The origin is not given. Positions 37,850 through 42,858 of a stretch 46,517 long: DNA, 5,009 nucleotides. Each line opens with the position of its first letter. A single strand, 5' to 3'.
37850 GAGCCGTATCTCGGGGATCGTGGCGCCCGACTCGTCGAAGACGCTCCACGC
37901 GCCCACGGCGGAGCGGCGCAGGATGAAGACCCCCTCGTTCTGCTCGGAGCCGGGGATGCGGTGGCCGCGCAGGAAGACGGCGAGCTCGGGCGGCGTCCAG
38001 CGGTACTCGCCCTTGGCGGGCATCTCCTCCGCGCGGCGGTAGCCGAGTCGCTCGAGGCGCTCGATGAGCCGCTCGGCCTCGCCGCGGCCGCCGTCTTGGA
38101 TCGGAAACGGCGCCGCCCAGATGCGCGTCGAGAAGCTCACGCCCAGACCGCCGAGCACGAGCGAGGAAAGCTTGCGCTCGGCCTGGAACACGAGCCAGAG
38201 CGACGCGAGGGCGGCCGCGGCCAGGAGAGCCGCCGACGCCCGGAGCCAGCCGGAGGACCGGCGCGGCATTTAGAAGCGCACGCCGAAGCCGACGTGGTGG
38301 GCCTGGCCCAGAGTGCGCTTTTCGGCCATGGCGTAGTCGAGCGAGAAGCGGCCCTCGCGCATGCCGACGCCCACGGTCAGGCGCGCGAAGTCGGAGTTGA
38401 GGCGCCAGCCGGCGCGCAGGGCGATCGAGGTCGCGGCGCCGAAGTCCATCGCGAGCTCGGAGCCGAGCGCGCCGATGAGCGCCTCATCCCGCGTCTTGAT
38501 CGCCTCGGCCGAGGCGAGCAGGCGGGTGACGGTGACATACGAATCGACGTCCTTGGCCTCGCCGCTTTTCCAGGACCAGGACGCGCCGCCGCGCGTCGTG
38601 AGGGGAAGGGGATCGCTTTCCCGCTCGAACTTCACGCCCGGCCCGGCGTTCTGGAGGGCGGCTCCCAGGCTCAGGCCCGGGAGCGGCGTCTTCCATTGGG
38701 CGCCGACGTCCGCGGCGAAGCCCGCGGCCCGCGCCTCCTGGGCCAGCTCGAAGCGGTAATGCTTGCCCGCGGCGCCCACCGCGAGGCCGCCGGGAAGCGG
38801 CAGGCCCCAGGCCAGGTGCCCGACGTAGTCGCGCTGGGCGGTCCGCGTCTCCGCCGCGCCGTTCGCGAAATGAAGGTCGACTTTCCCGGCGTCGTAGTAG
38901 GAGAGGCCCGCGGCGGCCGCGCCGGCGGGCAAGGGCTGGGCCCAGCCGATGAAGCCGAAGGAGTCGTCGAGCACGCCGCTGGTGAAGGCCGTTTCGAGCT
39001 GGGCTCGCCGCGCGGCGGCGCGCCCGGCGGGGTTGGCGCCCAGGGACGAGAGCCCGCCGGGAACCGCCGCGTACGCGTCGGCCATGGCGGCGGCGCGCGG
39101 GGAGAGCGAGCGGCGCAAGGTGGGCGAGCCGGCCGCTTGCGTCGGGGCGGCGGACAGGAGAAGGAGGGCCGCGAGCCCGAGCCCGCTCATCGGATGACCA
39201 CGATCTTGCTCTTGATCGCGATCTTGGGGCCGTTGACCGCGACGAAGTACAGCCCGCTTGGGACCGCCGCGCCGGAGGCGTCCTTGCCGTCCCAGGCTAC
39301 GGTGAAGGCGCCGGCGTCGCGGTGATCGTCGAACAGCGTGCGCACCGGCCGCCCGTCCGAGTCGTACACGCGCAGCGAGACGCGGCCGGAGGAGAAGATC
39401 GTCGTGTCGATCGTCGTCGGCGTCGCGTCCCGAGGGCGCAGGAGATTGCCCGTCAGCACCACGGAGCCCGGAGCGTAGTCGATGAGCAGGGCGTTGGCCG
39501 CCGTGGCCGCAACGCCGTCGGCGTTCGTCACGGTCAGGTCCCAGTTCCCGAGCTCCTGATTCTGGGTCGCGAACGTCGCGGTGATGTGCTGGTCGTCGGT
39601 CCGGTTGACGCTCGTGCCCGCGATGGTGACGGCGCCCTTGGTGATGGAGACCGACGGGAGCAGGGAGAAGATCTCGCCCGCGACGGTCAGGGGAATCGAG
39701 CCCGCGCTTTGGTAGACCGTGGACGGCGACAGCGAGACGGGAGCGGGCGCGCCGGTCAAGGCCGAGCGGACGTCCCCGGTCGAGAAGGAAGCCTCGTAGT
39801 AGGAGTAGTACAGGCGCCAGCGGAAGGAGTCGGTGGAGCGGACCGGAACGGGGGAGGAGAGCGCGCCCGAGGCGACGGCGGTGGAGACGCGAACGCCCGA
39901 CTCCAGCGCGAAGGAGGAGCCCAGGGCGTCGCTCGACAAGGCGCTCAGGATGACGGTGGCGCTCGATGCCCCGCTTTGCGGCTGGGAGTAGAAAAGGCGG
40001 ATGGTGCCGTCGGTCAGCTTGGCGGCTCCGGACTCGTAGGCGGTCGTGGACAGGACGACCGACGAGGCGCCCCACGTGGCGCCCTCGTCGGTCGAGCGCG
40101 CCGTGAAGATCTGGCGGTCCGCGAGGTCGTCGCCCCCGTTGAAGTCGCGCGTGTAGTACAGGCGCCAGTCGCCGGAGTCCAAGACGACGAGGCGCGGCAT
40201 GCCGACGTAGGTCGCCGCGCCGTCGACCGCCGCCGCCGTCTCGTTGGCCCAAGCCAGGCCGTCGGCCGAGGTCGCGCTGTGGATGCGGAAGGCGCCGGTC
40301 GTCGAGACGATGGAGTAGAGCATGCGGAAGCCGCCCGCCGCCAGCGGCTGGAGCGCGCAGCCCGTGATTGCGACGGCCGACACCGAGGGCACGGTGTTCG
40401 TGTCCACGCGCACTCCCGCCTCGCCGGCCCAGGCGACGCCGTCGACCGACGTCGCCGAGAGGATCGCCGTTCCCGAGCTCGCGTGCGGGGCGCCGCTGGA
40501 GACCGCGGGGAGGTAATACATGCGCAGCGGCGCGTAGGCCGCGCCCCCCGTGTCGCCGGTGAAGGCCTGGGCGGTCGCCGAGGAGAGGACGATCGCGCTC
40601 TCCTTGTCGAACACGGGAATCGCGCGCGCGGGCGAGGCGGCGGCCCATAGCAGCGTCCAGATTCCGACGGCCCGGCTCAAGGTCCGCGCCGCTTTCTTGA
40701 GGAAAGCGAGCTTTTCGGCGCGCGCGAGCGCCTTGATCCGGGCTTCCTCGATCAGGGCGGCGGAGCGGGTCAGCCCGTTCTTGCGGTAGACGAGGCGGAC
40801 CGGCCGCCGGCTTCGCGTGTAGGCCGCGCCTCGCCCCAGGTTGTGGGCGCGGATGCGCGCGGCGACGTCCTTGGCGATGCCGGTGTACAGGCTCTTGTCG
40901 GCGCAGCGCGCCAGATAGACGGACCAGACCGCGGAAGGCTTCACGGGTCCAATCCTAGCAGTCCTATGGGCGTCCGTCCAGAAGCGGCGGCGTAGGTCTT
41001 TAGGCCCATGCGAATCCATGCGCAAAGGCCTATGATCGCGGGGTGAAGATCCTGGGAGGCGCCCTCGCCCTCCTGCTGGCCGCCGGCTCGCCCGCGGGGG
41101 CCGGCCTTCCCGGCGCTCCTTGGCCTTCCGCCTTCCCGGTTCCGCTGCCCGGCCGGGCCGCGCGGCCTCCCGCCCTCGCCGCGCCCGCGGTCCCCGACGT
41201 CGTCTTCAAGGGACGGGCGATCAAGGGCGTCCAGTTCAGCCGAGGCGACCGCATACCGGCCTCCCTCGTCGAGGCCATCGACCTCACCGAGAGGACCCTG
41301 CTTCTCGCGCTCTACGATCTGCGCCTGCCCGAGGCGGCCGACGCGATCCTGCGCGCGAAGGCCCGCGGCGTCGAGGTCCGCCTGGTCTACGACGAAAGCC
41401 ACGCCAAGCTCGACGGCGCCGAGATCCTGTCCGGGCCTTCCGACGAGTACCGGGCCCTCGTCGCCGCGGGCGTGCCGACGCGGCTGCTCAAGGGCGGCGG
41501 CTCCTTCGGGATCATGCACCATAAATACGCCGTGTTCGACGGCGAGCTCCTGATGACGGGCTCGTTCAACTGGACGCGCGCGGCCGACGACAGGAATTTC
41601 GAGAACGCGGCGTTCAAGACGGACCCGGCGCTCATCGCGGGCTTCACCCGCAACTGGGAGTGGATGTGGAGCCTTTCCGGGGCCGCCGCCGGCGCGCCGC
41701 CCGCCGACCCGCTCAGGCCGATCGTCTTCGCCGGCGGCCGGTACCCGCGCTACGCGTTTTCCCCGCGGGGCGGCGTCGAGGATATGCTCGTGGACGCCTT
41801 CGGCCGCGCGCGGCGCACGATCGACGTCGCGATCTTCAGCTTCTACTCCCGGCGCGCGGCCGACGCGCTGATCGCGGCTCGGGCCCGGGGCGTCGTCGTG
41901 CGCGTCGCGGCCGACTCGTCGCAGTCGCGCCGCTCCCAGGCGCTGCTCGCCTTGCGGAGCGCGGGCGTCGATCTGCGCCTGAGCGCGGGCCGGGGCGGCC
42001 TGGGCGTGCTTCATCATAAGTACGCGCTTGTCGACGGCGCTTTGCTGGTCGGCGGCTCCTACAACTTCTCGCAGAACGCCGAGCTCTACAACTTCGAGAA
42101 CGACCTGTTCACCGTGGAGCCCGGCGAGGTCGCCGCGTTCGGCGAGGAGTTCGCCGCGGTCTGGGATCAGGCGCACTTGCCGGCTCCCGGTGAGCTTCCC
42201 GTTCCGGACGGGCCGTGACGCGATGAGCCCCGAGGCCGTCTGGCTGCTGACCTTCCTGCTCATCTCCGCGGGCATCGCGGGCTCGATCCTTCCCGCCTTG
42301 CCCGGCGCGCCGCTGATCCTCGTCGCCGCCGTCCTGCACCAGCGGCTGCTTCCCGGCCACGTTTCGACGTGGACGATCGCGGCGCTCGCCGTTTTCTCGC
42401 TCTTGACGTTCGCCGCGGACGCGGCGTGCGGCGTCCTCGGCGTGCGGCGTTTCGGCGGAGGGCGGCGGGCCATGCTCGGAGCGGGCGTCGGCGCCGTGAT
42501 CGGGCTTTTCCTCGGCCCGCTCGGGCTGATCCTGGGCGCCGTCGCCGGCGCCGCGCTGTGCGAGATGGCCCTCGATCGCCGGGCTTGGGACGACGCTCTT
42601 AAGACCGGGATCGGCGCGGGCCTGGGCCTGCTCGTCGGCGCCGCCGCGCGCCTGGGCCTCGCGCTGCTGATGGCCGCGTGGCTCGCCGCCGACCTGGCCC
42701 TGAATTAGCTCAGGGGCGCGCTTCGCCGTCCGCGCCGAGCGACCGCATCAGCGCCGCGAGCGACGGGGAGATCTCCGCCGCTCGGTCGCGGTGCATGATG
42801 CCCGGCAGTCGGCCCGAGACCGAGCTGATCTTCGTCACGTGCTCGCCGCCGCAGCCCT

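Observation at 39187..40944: GIY-YIG nuclease-type domain fused in frame to an exported BNR-repeat protein with a T9SS-like tail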

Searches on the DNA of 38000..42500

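Call 52: search_rna_families(source=window, start=38000, end=42500, threshold=evalue, max_evalue=1)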
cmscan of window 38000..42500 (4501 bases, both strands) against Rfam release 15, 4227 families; matches with E-value up to 1: 1.
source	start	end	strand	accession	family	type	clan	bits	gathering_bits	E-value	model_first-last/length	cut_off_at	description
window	40990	41055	+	RF02882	MH_s36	Gene; sRNA;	-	29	46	0.11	1-92/92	no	Mesorhizobail RNA 36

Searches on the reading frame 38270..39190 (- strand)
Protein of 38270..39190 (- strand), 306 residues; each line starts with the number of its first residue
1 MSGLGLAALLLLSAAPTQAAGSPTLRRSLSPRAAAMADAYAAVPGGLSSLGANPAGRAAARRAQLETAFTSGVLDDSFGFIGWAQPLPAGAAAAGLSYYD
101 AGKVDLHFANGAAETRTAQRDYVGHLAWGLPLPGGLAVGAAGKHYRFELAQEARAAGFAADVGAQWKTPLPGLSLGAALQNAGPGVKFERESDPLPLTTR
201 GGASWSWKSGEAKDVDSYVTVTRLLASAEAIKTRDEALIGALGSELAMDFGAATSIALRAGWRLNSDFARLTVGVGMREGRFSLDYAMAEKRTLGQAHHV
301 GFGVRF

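Call 3: search_protein_families(library=pfam, proteins=[window:38270-39190:-], max_evalue=0.1)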
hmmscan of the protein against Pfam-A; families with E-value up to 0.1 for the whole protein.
window:38270-39190:- (306 aa): 0 families

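Call 4: search_protein_families(library=ncbifam, proteins=[window:38270-39190:-], max_evalue=0.1)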
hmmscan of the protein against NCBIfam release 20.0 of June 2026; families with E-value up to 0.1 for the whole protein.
window:38270-39190:- (306 aa): 3 families
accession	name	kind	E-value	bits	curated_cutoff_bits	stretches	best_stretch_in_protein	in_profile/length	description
NF033709.1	PorV_fam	subfamily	1.4e-30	107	90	1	22-306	4-326/326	PorV/PorQ family protein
NF033711.1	T9SS_PorQ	equivalog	1.3e-10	40.9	220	1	23-205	27-211/335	type IX secretion system protein PorQ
NF033710.1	T9SS_OM_PorV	equivalog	6e-08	32.3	250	1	22-229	26-253/367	type IX secretion system outer membrane channel protein PorV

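Call 60: search_protein_families(library=padloc, proteins=[window:38270-39190:-], max_evalue=0.001)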
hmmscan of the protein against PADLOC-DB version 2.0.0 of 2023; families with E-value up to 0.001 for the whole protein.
window:38270-39190:- (306 aa): 0 families

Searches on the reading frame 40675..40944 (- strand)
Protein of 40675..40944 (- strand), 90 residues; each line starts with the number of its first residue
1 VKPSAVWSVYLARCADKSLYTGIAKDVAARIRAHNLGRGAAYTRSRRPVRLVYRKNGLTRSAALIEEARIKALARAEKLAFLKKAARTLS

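Call 26: search_protein_representatives(protein=window:40675-40944:-)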
Query: 90 residues. Proteins with E-value up to 0.001 (for the whole library): 8315; up to 1e-10: 2412; up to 1e-30: 0. The best 150 are listed.
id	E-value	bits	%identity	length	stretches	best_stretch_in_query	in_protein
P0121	7.1e-30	118.6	67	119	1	4-85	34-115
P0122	1.2e-28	114.6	73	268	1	5-85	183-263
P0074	8.1e-27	108.8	67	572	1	1-88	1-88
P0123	1.8e-25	104.6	68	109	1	6-83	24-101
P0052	3.4e-25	103.7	72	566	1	9-86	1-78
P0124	8.6e-24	99.2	61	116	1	6-85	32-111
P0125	1.6e-23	98.4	73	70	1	3-65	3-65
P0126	4.0e-23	97.1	64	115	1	6-82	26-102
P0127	4.4e-23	97.0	61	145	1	6-80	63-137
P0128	6.1e-23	96.5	60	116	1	6-82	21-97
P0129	7.7e-23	96.2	59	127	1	6-81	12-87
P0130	1.1e-22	95.8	62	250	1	6-81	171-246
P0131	2.1e-22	94.8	61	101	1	6-87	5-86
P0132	2.8e-22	94.4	59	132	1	6-83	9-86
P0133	4.0e-22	93.9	60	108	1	6-80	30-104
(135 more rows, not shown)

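Call 49: search_solved_structures(query=window:40675-40944:-, max_evalue=0.01, show_alignments=2)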
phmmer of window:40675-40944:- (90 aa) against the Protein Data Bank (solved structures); distinct sequences matched with E-value up to 0.01: 2.
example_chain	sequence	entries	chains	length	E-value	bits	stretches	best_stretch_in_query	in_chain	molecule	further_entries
1zg2_A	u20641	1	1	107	1.4e-10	44.5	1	9-79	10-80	Hypothetical UPF0213 protein BH0048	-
1ywl_A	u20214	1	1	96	5.9e-10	42.5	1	9-83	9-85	Hypothetical UPF0213 protein EF2693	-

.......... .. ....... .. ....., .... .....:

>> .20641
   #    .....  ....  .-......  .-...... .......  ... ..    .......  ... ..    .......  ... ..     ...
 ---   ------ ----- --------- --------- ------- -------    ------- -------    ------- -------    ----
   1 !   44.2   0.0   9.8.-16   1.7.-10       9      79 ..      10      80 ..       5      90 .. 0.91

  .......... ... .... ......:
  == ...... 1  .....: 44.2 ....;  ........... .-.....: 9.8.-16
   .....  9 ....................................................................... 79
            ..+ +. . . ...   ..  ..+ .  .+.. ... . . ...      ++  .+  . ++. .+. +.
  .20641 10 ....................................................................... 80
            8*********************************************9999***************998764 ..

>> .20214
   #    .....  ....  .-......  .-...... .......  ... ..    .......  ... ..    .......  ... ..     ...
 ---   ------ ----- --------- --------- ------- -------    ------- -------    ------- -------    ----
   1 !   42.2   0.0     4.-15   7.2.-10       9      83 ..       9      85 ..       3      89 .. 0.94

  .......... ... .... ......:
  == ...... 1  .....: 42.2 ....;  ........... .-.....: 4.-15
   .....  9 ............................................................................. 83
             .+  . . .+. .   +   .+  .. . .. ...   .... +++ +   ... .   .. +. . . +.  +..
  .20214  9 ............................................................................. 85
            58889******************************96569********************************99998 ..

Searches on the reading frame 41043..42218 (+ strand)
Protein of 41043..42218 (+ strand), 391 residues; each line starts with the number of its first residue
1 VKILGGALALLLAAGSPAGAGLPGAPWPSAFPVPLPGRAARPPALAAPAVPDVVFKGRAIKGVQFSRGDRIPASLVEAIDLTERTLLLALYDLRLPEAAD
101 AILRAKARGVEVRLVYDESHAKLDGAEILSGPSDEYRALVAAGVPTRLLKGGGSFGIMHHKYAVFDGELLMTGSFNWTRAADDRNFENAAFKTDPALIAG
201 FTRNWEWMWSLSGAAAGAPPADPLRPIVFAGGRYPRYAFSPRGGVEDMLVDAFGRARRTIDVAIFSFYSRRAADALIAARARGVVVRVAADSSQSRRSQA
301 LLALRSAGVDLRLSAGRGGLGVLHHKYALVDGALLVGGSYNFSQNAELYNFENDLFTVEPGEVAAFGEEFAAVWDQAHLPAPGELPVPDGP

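Call 3: search_protein_families(library=pfam, proteins=[window:41043-42218:+], max_evalue=0.1)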
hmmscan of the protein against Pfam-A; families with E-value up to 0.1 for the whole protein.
window:41043-42218:+ (391 aa): 5 families
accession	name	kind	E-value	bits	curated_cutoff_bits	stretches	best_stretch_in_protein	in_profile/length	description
PF13091.12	PLDc_2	-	6e-46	156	27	2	75-209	1-132/132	PLD-like domain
PF00614.28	PLDc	-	3.8e-05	24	21.9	1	155-179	2-26/28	Phospholipase D Active site motif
PF07894.18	SACK1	-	0.00062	19.8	21.4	0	307-373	203-268/274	Scaffolding anchor of CK1 domain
PF24402.1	iHKD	-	0.012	16.2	27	0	274-301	7-37/111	Inactive HKD-Rease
PF11495.14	Regulator_TrmB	-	0.014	15.1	22.2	0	74-120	14-59/233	Archaeal transcriptional regulator TrmB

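Call 60: search_protein_families(library=padloc, proteins=[window:41043-42218:+], max_evalue=0.001)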
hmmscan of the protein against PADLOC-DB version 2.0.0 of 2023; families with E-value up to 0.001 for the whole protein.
window:41043-42218:+ (391 aa): 16 families
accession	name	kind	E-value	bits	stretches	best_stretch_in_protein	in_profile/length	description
PDLC02614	DrmC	-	6.7e-15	53.2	2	73-190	24-133/153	DrmC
PDLC02606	DrmC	-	9.5e-14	49.6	2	54-188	21-153/182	DrmC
PDLC02612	DrmC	-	9.5e-12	42.9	2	250-369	98-220/235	DrmC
PDLC02597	DrmC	-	4.5e-11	41.1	2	246-356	98-218/242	DrmC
PDLC02589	DrmC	-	1.1e-10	39.1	1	70-197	110-242/264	DrmC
PDLC02588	DrmC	-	1.2e-09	36.2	1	74-188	108-223/256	DrmC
PDLC02607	DrmC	-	1.6e-09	35.4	1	74-208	114-253/265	DrmC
PDLC02609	DrmC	-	1.7e-09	36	1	254-354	106-213/241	DrmC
PDLC02605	DrmC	-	3.4e-09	34.7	1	52-187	100-238/270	DrmC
PDLC02585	DrmC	-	6.8e-09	33.7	1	74-188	109-224/253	DrmC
PDLC03924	MkoC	-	1.6e-08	31.2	1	97-188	1024-1109/1136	-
PDLC03922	MkoB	-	6.3e-07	27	1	97-191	507-585/610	-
PDLC02602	DrmC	-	5.9e-06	23.5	1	74-188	110-228/381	DrmC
PDLC02587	DrmC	-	2.7e-05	21.3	1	151-203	198-250/267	DrmC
PDLC02901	DpdK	-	3e-05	21.8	0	275-377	73-172/173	DpdK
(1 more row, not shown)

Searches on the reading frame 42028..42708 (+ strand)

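Call 28: search_protein_families(library=pfam, proteins=[window:42028-42708:+], max_evalue=0.001)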
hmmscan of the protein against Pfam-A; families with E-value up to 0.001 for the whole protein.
window:42028-42708:+ (226 aa): 1 family
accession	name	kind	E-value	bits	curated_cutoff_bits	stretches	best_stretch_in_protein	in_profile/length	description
PF04306.18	DUF456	-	8.2e-30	104.3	29.4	1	87-221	1-137/139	Protein of unknown function (DUF456)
